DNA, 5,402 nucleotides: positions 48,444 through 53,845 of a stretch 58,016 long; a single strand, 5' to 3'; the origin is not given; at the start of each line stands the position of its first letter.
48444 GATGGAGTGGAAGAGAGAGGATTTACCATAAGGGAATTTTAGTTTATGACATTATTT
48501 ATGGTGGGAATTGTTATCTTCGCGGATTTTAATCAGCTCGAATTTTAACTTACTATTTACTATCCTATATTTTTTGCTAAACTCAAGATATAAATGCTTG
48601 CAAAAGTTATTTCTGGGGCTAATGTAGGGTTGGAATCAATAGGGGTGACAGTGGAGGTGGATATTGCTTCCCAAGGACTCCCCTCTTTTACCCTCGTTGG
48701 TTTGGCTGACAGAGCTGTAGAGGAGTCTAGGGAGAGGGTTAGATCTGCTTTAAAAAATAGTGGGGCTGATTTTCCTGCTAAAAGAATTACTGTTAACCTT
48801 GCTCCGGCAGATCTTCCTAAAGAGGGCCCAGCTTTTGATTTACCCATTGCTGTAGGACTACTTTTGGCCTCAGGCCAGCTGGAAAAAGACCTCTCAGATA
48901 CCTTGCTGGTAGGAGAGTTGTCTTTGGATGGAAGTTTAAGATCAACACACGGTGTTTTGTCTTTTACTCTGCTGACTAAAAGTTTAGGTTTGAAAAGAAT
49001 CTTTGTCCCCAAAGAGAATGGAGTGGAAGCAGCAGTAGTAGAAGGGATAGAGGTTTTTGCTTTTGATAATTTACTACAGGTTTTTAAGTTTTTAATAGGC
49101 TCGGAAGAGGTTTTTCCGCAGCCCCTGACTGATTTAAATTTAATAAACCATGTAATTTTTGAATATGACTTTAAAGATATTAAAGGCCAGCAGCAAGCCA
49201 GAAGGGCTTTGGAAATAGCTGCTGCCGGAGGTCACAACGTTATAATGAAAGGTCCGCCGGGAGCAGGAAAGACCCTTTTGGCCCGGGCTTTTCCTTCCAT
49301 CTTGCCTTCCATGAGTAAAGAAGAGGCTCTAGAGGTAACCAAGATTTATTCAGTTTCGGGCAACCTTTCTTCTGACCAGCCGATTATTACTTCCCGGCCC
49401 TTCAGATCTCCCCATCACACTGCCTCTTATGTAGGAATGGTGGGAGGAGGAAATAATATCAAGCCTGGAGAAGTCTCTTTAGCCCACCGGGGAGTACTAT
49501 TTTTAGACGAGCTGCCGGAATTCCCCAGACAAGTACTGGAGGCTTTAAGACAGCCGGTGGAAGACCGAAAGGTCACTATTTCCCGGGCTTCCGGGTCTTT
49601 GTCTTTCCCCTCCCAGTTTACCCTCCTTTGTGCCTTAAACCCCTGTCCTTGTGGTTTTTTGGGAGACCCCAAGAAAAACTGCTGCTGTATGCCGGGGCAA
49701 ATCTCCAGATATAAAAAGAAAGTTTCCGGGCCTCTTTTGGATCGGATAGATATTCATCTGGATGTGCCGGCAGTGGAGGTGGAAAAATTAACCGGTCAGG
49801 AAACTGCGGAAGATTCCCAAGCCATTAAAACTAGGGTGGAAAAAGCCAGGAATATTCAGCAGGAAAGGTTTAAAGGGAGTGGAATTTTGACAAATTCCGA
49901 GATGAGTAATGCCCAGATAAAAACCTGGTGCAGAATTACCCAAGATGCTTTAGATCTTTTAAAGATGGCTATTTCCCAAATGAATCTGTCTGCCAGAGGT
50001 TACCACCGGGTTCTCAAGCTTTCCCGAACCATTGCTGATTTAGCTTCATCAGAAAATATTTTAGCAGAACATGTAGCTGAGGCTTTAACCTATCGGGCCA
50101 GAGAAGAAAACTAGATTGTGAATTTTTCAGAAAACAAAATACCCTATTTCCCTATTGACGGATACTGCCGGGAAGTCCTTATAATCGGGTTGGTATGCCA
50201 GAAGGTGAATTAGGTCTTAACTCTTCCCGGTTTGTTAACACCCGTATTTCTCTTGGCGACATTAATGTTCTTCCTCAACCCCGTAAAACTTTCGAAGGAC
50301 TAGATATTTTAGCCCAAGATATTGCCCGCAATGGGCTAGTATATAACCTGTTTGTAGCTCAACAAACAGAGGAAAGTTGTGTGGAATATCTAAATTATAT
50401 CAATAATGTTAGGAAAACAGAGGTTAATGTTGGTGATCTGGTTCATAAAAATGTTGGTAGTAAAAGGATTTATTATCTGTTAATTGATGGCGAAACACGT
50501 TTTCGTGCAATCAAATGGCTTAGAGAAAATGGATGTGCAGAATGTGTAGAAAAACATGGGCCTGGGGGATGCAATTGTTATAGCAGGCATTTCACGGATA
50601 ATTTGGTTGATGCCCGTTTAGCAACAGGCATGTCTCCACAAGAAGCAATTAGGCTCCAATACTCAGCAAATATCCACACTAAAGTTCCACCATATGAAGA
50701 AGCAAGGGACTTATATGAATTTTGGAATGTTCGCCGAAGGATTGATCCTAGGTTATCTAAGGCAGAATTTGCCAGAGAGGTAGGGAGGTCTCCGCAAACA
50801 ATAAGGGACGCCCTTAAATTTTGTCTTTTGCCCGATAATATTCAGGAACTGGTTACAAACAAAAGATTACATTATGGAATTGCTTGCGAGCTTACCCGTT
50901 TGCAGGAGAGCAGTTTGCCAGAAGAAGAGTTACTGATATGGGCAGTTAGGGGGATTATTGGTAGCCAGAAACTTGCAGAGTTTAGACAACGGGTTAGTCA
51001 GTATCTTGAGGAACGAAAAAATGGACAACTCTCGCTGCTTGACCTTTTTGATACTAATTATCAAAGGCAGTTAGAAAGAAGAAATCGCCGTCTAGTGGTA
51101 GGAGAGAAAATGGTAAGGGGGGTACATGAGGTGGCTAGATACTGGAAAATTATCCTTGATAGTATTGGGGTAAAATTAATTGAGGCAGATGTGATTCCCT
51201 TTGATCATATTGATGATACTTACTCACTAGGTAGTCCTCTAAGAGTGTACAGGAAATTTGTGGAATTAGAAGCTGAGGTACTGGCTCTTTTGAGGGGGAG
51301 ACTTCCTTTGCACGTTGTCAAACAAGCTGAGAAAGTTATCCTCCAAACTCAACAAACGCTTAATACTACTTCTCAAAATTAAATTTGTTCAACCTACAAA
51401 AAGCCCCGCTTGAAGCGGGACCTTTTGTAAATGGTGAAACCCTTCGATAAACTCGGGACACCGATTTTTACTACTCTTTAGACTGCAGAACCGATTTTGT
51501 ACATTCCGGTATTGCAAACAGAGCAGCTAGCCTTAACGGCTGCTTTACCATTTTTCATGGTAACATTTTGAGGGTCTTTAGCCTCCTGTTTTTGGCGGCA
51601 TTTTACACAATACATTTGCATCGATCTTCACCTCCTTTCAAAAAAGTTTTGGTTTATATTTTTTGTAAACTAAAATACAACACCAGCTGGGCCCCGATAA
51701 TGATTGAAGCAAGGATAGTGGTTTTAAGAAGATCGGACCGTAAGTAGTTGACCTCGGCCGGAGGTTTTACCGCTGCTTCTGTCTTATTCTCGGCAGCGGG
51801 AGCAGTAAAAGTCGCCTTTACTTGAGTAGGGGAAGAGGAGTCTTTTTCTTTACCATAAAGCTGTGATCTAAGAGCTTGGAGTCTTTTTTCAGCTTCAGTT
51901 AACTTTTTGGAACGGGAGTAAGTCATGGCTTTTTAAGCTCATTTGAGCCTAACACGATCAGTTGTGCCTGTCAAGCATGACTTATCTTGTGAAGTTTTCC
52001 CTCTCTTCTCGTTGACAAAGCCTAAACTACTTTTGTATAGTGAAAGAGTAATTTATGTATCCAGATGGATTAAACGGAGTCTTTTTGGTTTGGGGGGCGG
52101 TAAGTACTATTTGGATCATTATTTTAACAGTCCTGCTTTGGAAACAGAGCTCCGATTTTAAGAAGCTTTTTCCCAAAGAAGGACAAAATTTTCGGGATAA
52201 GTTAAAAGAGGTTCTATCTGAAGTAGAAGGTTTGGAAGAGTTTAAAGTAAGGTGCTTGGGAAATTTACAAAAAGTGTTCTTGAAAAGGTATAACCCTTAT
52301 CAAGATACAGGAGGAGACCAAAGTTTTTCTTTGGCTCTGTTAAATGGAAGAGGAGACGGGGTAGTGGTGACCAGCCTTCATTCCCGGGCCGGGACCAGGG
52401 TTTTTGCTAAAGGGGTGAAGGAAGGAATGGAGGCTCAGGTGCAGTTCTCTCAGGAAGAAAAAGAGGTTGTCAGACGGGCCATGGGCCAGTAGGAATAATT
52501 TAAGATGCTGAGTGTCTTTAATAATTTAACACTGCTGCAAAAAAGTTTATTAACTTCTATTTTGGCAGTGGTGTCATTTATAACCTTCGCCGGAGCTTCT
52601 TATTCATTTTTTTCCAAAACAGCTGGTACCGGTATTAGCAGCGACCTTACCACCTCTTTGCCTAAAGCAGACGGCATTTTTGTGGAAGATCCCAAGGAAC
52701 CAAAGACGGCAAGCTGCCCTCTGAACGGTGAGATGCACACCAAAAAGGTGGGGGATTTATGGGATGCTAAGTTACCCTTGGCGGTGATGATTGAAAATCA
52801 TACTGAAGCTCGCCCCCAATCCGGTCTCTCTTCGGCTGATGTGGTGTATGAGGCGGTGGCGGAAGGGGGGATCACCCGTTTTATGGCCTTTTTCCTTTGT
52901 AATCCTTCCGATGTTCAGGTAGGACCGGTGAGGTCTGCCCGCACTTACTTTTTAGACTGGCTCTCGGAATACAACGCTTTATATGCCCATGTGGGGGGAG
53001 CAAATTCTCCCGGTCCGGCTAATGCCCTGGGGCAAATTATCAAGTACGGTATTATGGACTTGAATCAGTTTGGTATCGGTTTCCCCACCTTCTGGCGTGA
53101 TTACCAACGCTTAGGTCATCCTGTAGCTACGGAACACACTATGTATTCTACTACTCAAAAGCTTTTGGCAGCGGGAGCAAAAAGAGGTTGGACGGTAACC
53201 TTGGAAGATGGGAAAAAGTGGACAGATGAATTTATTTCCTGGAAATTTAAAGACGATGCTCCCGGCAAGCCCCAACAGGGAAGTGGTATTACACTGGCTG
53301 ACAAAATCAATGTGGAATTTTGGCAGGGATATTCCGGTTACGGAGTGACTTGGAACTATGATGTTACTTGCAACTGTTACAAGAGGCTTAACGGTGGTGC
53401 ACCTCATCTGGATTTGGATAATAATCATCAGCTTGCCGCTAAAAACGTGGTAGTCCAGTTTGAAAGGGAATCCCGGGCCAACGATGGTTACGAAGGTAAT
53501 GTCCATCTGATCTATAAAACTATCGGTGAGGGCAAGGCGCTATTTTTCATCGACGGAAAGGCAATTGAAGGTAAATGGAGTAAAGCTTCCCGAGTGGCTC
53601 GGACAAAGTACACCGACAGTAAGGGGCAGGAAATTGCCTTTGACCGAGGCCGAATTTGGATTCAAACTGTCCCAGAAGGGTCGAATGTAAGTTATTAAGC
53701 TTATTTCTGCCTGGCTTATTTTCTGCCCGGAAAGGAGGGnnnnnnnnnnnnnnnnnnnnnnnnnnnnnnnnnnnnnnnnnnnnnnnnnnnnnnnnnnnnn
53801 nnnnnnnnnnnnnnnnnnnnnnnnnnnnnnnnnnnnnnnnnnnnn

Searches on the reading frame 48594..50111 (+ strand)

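Call 16: search_protein_families(library=pfam, proteins=[window:48594-50111:+], max_evalue=0.01)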
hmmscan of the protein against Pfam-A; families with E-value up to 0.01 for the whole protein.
window:48594-50111:+ (506 aa): 9 families
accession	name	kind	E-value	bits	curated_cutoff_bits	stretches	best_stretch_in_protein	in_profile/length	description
PF01078.27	Mg_chelatase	-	5.5e-94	313.8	20.3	1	192-398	1-206/207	Magnesium chelatase, subunit ChlI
PF13541.12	ChlI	-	7.4e-46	155.4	27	1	20-142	1-121/121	Subunit ChlI of Mg-chelatase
PF13335.12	Mg_chelatase_C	-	9.9e-32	109.8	26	1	406-501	2-94/94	Magnesium chelatase, subunit ChlI C-terminal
PF07728.20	AAA_5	-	5.4e-07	30.1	22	1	215-352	1-125/139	AAA domain (dynein-related subfamily)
PF00158.32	Sigma54_activat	-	1e-06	29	20.2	1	200-328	9-123/168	Sigma-54 interaction domain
PF00493.29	MCM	-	2.6e-06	27.1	23.3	1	288-352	111-175/224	MCM P-loop domain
PF05496.18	RuvB_N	-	3.2e-05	24.2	27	0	295-335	81-121/159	Holliday junction DNA helicase RuvB P-loop domain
PF05362.19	Lon_C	-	3.8e-05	23.8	21.1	1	47-163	75-198/205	Lon protease (S16) C-terminal proteolytic domain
PF13191.12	AAA_16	-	0.005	17.8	32.6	0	201-237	11-49/167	AAA ATPase domain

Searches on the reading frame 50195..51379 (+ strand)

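Call 16: search_protein_families(library=pfam, proteins=[window:50195-51379:+], max_evalue=0.01)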
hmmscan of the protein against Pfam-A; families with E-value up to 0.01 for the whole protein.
window:50195-51379:+ (395 aa): 1 family
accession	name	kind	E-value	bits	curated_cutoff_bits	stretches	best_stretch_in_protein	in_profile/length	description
PF17762.8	HTH_ParB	-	3.2e-05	24.4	22.6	1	186-240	20-74/102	ParB HTH domain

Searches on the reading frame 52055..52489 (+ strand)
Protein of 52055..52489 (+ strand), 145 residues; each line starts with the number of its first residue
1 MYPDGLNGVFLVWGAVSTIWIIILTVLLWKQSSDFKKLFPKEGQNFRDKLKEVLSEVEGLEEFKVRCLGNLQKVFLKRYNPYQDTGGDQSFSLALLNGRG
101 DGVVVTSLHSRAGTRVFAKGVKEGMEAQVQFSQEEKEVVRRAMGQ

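Call 16: search_protein_families(library=pfam, proteins=[window:52055-52489:+], max_evalue=0.01)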
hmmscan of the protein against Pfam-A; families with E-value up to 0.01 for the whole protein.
window:52055-52489:+ (145 aa): 1 family
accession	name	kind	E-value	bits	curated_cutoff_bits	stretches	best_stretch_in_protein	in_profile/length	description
PF14584.11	DUF4446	-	3e-27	95.9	27.4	1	30-143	26-150/150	Protein of unknown function (DUF4446)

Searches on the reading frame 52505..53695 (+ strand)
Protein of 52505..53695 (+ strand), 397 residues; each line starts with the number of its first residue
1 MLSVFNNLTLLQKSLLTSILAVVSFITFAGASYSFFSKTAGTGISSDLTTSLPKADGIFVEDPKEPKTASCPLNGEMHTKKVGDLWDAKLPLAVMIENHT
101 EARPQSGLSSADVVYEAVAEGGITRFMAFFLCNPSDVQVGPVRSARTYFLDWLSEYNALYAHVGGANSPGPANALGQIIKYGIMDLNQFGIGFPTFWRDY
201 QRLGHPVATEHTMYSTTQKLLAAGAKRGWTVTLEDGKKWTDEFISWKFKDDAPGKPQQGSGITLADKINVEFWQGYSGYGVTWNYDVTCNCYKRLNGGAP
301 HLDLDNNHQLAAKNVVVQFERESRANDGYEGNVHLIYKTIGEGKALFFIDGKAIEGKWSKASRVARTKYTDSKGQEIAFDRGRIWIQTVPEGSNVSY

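Call 16: search_protein_families(library=pfam, proteins=[window:52505-53695:+], max_evalue=0.01)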
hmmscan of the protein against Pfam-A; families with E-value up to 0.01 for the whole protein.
window:52505-53695:+ (397 aa): 2 families
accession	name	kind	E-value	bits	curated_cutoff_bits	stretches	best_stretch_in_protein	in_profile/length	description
PF11258.13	DUF3048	-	2.6e-38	131.9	25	1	88-229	13-147/148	Protein of unknown function (DUF3048) N-terminal domain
PF17479.7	DUF3048_C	-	1e-26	94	25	1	276-386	5-114/114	Protein of unknown function (DUF3048) C-terminal domain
